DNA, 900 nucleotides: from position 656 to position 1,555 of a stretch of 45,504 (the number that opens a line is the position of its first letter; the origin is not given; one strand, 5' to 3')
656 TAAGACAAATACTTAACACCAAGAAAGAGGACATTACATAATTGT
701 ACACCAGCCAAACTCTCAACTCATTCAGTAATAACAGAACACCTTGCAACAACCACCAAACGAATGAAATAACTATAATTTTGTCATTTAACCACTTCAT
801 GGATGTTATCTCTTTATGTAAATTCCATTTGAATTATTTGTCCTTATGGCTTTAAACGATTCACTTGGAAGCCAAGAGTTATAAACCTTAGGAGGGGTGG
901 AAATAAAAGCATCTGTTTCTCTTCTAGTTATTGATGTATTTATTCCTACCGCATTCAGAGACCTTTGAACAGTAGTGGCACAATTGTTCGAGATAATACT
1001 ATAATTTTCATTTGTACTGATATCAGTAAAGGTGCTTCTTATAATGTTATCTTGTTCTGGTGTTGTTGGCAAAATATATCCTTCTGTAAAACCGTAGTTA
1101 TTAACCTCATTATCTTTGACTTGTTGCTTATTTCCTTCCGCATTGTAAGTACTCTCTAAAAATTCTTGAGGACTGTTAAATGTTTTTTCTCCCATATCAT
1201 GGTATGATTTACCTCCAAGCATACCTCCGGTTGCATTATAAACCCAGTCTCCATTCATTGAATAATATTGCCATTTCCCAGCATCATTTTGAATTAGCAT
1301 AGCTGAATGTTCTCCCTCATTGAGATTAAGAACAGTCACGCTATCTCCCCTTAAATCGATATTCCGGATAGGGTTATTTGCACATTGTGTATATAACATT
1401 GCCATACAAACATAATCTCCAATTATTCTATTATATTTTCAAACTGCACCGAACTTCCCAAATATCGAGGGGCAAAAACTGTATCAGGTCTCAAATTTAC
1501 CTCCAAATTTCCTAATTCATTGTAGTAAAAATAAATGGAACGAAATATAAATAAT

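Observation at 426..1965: AT-rich array of toxin/immunity cassettes downstream of rhs, including an orphan tip that keeps the CANNP-ID-G recombination handle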

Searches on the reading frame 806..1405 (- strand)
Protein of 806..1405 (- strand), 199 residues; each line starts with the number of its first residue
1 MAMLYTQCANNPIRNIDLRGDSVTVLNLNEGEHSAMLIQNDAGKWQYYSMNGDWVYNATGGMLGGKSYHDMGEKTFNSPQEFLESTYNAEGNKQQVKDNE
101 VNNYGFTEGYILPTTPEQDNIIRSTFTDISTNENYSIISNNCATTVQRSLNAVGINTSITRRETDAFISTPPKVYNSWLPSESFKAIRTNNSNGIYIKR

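Call 6: search_protein_families(library=pfam, proteins=[window:806-1405:-], max_evalue=0.1)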
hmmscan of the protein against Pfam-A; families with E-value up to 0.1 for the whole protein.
window:806-1405:- (199 aa): 1 family
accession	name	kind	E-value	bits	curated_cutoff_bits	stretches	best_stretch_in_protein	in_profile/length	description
PF13387.12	Lnb_N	-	0.06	13.4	22.2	1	130-160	128-158/175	Lnb N-terminal periplasmic domain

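Call 7: find_homologous_proteins(query=window:806-1405:-, max_evalue=0.001)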
Query window:806-1405:- (199 aa): 32 proteins with E <= 0.001 among 77 candidates.
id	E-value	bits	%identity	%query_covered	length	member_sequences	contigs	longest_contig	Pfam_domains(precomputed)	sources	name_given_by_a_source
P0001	3.6e-128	443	100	99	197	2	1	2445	-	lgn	-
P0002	6.1e-112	390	87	98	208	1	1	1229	-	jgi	jgi:hypothetical protein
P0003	3.3e-83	296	69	98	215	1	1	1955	-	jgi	jgi:hypothetical protein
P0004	4.8e-75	269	65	98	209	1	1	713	-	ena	-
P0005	1.9e-73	264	63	97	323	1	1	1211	-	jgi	jgi:RHS repeat-associated protein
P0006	9.1e-71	255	62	94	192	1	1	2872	-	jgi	jgi:hypothetical protein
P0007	4.5e-70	253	59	98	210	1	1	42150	-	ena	-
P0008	4.9e-69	250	60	98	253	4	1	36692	-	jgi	jgi:RHS repeat-associated protein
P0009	4.0e-67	244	67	83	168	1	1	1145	-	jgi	jgi:hypothetical protein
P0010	3.2e-66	241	58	98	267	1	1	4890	-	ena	-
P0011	5.5e-64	233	60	90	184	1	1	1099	-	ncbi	-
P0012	2.5e-63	231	68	77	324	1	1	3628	-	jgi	jgi:RHS repeat-associated protein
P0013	1.2e-62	229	57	97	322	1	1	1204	PF25023.2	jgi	jgi:RHS repeat-associated protein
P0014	3.2e-62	228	55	98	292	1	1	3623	-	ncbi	-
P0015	2.8e-59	218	54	98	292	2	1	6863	-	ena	-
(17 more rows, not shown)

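Call 8: search_protein_families(library=ncbifam, proteins=[window:806-1405:-], max_evalue=0.1)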
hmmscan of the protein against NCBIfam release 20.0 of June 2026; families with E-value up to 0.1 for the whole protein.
window:806-1405:- (199 aa): 0 families

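Call 10: find_related_loci(query=A1, collection=genome_contigs, flank=6000)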
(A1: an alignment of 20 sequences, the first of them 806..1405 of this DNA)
Query A1 (199 aa) in genome_contigs; peptide patterns used: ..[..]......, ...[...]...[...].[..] (x = any residue, [..] = any of these).
42 stretches matched a pattern; 21 encode a relative of the query (tblastn E <= 1e-3); 21 distinct loci.
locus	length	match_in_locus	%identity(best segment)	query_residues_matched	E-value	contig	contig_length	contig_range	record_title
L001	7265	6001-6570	56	5-198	3e-68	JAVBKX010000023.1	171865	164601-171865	MAG: Bacteroidales bacterium isolate EPI_MAG_00008 c_000001370213, whole genome shotgun sequence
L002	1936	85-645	48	5-199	2e-57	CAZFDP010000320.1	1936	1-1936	MAG TPA_asm: uncultured Phocaeicola sp. isolate SRP315200_co2_513 genome assembly, contig: NODE_138161_length_1936_cov_2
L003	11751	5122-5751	43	5-199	1e-53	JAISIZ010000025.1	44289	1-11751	MAG: Mediterranea sp. isolate Hm464_bin97 k119_1476646, whole genome shotgun sequence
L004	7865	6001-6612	44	5-199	9e-48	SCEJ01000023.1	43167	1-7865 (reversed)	Muribaculaceae bacterium Isolate-013 (NCI) NODE_23_length_43167_cov_224.671, whole genome shotgun sequence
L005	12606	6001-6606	40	5-197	2e-44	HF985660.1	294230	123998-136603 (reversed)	Bacteroides sp. CAG:927 genomic scaffold, scf45, whole genome shotgun sequence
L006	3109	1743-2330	44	5-198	3e-43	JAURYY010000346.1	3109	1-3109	MAG: Paludibacter sp. isolate E2_metabat.bin.19 E2_k141_30281, whole genome shotgun sequence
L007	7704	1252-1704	45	5-158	3e-42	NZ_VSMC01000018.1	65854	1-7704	Heminiphilus faecis strain AM35 CONTIG_18_length_65854_cov_261.257535, whole genome shotgun sequence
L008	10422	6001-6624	43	5-199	6e-42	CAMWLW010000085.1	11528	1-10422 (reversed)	MAG TPA_asm: uncultured Bacteroidales bacterium isolate SRR14411330_bin.3_metawrap_v1.3_MAG genome assembly, contig: NOD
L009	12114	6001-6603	40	5-199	3e-42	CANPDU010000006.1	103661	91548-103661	MAG TPA_asm: uncultured Bacteroidales bacterium isolate SRR15730559_bin.35_metawrap_v1.3_MAG genome assembly, contig: NO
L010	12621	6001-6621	39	5-199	3e-41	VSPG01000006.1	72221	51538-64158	MAG: Muribaculaceae bacterium isolate S9771_S20_bin.19 S9771_S20_S9771_S20_bin.19_contig_6, whole genome shotgun sequenc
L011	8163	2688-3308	39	5-199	3e-40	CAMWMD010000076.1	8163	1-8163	MAG TPA_asm: uncultured Porphyromonadaceae bacterium isolate SRR14411335_bin.2_metawrap_v1.3_MAG genome assembly, contig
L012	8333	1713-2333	38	5-199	2e-39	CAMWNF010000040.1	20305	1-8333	MAG TPA_asm: uncultured Bacteroidales bacterium isolate SRR14411281_bin.3_metawrap_v1.3_MAG genome assembly, contig: NOD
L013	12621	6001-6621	37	5-199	5e-39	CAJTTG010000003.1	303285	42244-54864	MAG TPA_asm: uncultured Muribaculaceae bacterium isolate MGBC108134 genome assembly, contig: MGBC108134.3, whole genome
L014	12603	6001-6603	40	5-194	2e-37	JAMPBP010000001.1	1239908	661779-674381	MAG: Clostridiales bacterium isolate NALB_7821a_18 Scaffold_#1__SCF_001__1238148_bp, whole genome shotgun sequence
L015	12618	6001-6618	37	5-198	3e-35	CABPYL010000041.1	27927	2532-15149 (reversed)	MAG TPA_asm: uncultured Porphyromonadaceae bacterium isolate MGYG-HGUT-00357 genome assembly, contig: GUT_GENOME007607_4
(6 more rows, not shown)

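Call 17: find_related_loci(query=A2, collection=metagenome_contigs, flank=7000)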
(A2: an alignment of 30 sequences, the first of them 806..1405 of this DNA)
Query A2 (199 aa) in metagenome_contigs; peptide patterns used: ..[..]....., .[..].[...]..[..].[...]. (x = any residue, [..] = any of these).
493 stretches matched a pattern; 120 encode a relative of the query (tblastn E <= 1e-3); the best 80 are kept; 80 distinct loci.
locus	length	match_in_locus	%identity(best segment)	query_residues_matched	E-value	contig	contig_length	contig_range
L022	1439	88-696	61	5-199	1e-80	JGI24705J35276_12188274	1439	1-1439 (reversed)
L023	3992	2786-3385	57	5-199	9e-70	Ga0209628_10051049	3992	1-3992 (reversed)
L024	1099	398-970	59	12-199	5e-74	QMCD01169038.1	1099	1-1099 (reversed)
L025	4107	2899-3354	68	5-155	3e-69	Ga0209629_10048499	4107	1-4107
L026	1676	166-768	55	5-199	8e-70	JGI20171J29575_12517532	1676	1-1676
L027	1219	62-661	55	5-199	4e-70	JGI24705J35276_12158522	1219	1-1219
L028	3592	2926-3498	54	5-199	5e-66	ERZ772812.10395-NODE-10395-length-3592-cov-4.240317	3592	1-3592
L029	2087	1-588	56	10-199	4e-66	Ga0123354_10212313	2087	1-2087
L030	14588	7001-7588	54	5-199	1e-62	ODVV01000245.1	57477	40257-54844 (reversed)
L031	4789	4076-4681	53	5-199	2e-62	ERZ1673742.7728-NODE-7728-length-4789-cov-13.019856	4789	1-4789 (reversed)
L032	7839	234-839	50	5-199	7e-62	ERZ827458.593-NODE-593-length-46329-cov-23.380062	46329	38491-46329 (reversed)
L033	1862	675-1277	54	5-199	1e-61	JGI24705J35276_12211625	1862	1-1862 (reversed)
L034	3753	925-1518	51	5-199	9e-59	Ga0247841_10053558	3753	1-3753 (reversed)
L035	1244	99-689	51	1-197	1e-61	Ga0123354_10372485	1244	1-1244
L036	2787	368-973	49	5-199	2e-58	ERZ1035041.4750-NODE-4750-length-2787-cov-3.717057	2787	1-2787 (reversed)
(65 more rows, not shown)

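Call 19: predict_structure(alignment_id=A2)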
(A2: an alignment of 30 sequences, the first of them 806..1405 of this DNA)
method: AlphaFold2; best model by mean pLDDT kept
length: 199 residues; sequences in the alignment: 30
mean_pLDDT: 85.9   pTM: 0.82
mean pLDDT of the five models: 85.9, 84.2, 83.8, 82.6, 81.8
residues with pLDDT >= 90: 123; 70-90: 51; 50-70: 7; < 50: 18
segments of 3 or more residues with pLDDT < 50: 1-18
pLDDT, mean of each block of 10 residues (from residue 1): 39 46 89 92 93 80 80 94 96 89 95 94 97 89 97 96 71 91 96 95
secondary structure, 60 per line:
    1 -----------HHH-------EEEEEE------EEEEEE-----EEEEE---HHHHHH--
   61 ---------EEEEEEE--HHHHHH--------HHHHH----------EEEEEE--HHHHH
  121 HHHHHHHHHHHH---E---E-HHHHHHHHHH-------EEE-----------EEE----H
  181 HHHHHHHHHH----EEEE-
elements in order: E22-27 E34-39 E45-49 H53-58 E70-76 H79-84 H93-97 E108-113 H116-132 H142-151 E159-161 E173-175 H180-190 E195-198

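Call 21: search_protein_representatives(alignment_id=A2)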
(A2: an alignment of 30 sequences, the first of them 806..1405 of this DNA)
Query: 30 sequences, 265 profile positions. Proteins with E-value up to 0.001 (for the whole library): 29389; up to 1e-10: 2413; up to 1e-30: 201. The best 150 are listed.
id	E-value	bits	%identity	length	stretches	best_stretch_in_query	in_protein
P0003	1.4e-106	371.9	-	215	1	48-264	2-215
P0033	8.2e-104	362.8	-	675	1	5-265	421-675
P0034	2.4e-103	361.3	-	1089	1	11-264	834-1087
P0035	1.4e-101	355.5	-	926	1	19-263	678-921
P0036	7.8e-100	349.8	-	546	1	16-264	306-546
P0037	2.6e-98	344.8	-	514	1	7-264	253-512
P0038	7.2e-98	343.3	-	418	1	17-264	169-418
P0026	4.1e-97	340.9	-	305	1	7-264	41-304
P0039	1.7e-94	332.3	-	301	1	6-264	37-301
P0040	7.9e-94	330.1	-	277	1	18-264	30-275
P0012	1.6e-93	329.1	-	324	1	5-228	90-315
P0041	6.6e-92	323.8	-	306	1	37-264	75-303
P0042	1.3e-91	322.8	-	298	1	20-264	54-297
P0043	4.9e-91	320.9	-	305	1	23-264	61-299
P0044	5.4e-90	317.5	-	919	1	5-263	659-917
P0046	8.3e-90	316.9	-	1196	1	15-263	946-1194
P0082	6.9e-67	241.8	-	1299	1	10-222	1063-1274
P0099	4.1e-60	219.6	-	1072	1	22-257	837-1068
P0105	3.5e-58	213.2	-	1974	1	37-264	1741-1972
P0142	4.1e-46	173.7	-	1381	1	20-262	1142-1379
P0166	1.1e-40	155.9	-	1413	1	19-261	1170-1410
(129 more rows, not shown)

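Call 23: search_solved_structures(query=A2, max_evalue=10, show_alignments=3)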
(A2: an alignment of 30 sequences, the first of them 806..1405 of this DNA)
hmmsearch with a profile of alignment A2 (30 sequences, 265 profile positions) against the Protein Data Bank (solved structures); distinct sequences matched with E-value up to 10: 2.
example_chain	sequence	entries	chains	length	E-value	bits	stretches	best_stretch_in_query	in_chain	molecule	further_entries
9on3_A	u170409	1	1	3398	0.00015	24.3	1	17-81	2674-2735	SGS4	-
2vt1_B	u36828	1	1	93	0.77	12.1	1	200-233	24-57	SURFACE PRESENTATION OF ANTIGENS PROTEIN SPAS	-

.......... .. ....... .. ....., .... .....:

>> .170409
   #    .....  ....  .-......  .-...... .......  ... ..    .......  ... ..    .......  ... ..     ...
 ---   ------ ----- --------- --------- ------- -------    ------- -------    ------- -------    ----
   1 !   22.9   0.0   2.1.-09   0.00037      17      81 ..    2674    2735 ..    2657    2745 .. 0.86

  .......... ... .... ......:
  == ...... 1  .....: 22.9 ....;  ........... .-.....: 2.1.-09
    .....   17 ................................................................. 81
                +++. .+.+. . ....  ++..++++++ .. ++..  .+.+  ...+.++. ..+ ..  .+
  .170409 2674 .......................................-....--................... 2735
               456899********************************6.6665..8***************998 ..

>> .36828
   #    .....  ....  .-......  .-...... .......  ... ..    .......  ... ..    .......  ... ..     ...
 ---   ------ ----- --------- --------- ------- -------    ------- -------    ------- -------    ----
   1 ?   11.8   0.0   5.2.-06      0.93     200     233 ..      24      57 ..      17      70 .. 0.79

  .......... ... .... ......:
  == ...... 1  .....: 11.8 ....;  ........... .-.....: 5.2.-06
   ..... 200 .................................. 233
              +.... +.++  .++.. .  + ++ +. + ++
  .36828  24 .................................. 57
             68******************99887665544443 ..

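Call 47: search_protein_families(library=pfam, alignment_id=A2, max_evalue=1)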
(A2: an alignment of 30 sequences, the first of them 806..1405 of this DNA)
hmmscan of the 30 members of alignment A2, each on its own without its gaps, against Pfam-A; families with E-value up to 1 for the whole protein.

A. member 1, window:806-1405:- (199 aa): 2 families
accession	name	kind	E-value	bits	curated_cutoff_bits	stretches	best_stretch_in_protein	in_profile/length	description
PF13387.12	Lnb_N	-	0.06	13.4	22.2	1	130-160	128-158/175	Lnb N-terminal periplasmic domain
PF23214.1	SH3_CYT4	-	0.14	12.2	27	1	20-57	6-44/73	Mitochondrial protein cyt-4 SH3 domain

B. families by the number of members that match (of 30 scanned): 24 families
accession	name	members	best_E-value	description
PF23214.1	SH3_CYT4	11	0.0095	Mitochondrial protein cyt-4 SH3 domain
PF13387.12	Lnb_N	5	0.017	Lnb N-terminal periplasmic domain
PF05608.18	RTE1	3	0.089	RTE1-like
PF23736.1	Ig_ZP2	2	0.014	Zona pellucida sperm-binding protein 2, Ig-like domain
PF05903.20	Peptidase_C97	2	0.022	PPPDE putative peptidase domain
PF06092.17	DUF943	2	0.11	Enterobacterial putative membrane protein (DUF943)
PF25218.1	TseH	2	0.12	Type VI secretion system effector TseH-like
PF03527.20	RHS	1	0.00073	RHS protein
PF13608.11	Potyvirid-P3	1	0.027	Protein P3 of Potyviral polyprotein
PF22068.2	Androglobin_II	1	0.045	Androglobin, domain II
PF04627.18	ATP-synt_Eps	1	0.045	Mitochondrial ATP synthase epsilon chain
PF12120.14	Arr-ms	1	0.1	Rifampin ADP-ribosyl transferase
PF22817.2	ApeP-like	1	0.11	ApeP dehydratase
PF21551.2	CSL4_N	1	0.12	Exosome complex component CSL4, N-terminal domain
PF00310.26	GATase_2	1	0.13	Glutamine amidotransferases class-II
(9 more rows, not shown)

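Call 51: fold_search(model_id=the predicted structure, library=pdb)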
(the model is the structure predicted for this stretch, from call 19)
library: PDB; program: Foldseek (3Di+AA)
matches with E <= 10: 238; with E <= 0.001: 0
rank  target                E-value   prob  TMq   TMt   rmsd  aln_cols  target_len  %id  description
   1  9r8g_A                7.8e-01  0.05  0.15  0.05  11.8       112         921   14  Pseudomonas putida Pore-Forming Toxin Tke5 in complex with its cognate Type VI adaptor protein Tap3 (released 2026-01-14)
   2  8adb_A                8.8e-01  0.13  0.15  0.14   4.7        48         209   17  Viral tegument-like DUBs (released 2023-02-15)
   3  6muv_K                1.1e+00  0.04  0.18  0.18  13.2       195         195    7  The structure of the Plasmodium falciparum 20S proteasome in complex with two PA28 activators (released 2019-08-07)
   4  6w3h_D                1.3e+00  0.08  0.11  0.14   3.7        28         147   18  Brain delivery of therapeutic proteins using an Fc fragment blood-brain barrier transport vehicle in mice and monkeys (released 2020-06-10)
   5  7yfz_w                1.3e+00  0.01  0.12  0.11  20.7       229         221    9  Cyanophage Pam3 baseplate proteins (released 2023-01-18)
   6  9f5t_C                1.3e+00  0.10  0.14  0.13   3.4        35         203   26  Ubiquitin C-terminal clippase BpJOS (released 2025-04-23)
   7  5cz7_K                1.4e+00  0.03  0.18  0.17  14.0       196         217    7  Yeast 20S proteasome beta5-T1A beta5-K81R double mutant in complex with Bortezomib, propeptide expressed in cis (released 2016-03-23)
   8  1kuu                  1.4e+00  0.02  0.18  0.18  14.8       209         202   10  CRYSTAL STRUCTURE OF METHANOBACTERIUM THERMOAUTOTROPHICUM CONSERVED PROTEIN MTH1020 REVEALS AN NTN-HYDROLASE FOLD (released 2002-05-29)
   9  6kwy_D                1.5e+00  0.04  0.18  0.16  12.2       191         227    9  human PA200-20S complex (released 2020-04-01)
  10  5nyr_B                1.6e+00  0.06  0.22  0.21  10.6       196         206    9  Anbu from Hyphomicrobium sp. strain MC1 -SG: R3 (released 2017-05-24)
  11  9bv1_K                1.7e+00  0.03  0.19  0.17  14.5       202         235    9  M2A Midnolin-Proteasome (translocating) (released 2025-06-11)
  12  2ntk_A                1.8e+00  0.02  0.17  0.17  14.6       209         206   10  Crystal structure of PurO/IMP from Methanothermobacter thermoautotrophicus (released 2007-04-24)
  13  6e5b_D                1.9e+00  0.03  0.17  0.16  13.5       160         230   11  Human Immunoproteasome 20S particle in complex with compound 1 (released 2019-09-11)
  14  1wra_A                2.0e+00  0.08  0.14  0.09   3.8        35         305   20  Crystal Structure of Phosphorylcholine Esterase Domain of the Virulence Factor Choline Binding Protein E from Streptoc (released 2005-05-31)
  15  7drn_B                2.0e+00  0.05  0.14  0.10  10.9        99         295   10  Structure of ATP-grasp ligase PsnB complexed with precursor peptide PsnA2 and AMPPNP (released 2021-09-08)
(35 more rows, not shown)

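Call 64: search_protein_families(library=pfam, proteins=[P0105, P0034, P0046, P0082, P0142, P0166, P0099], max_evalue=0.0001)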
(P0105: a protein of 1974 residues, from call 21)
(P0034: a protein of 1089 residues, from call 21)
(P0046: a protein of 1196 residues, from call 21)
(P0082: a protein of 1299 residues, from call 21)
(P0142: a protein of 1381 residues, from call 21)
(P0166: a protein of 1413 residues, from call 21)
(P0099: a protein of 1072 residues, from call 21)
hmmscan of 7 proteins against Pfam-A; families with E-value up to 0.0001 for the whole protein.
P0105 (1974 aa): 2 families
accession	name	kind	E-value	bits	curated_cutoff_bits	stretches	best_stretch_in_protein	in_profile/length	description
PF20041.5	DUF6443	-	6.3e-14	52.8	27.8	1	918-1023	20-131/137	Domain of unknown function (DUF6443)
PF05593.20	RHS_repeat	-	8.8e-13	48.7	22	0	811-840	1-29/38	RHS Repeat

P0034 (1089 aa): 2 families
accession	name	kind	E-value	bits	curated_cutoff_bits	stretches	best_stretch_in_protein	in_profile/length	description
PF20041.5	DUF6443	-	7.9e-31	107.5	27.8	1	31-163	2-137/137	Domain of unknown function (DUF6443)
PF05593.20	RHS_repeat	-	1.9e-05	25.4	22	0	486-499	16-29/38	RHS Repeat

P0046 (1196 aa): 2 families
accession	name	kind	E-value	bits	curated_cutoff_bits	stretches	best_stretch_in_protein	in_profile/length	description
PF20041.5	DUF6443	-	2.3e-21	76.9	27.8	1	185-296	12-128/137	Domain of unknown function (DUF6443)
PF05593.20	RHS_repeat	-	5.8e-08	33.4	22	0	401-429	1-29/38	RHS Repeat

P0082 (1299 aa): 2 families
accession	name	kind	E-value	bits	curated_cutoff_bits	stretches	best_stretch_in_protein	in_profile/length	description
PF20041.5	DUF6443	-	7.3e-24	85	27.8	1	270-390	12-132/137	Domain of unknown function (DUF6443)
PF05593.20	RHS_repeat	-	8.2e-08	32.9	22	0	710-741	10-35/38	RHS Repeat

P0142 (1381 aa): 1 family
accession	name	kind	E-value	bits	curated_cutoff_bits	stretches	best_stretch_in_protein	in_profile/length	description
PF20041.5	DUF6443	-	1.6e-27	96.8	27.8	1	322-440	13-136/137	Domain of unknown function (DUF6443)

P0166 (1413 aa): 2 families
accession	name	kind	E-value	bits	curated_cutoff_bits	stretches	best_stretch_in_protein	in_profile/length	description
PF20041.5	DUF6443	-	8.9e-27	94.4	27.8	1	361-473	18-135/137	Domain of unknown function (DUF6443)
PF05593.20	RHS_repeat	-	1.4e-08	35.3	22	0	918-955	1-32/38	RHS Repeat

P0099 (1072 aa): 2 families
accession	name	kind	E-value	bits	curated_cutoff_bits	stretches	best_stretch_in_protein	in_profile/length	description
PF20041.5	DUF6443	-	1.4e-14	54.9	27.8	1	47-141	23-135/137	Domain of unknown function (DUF6443)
PF05593.20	RHS_repeat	-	2.4e-08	34.6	22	0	477-497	17-37/38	RHS Repeat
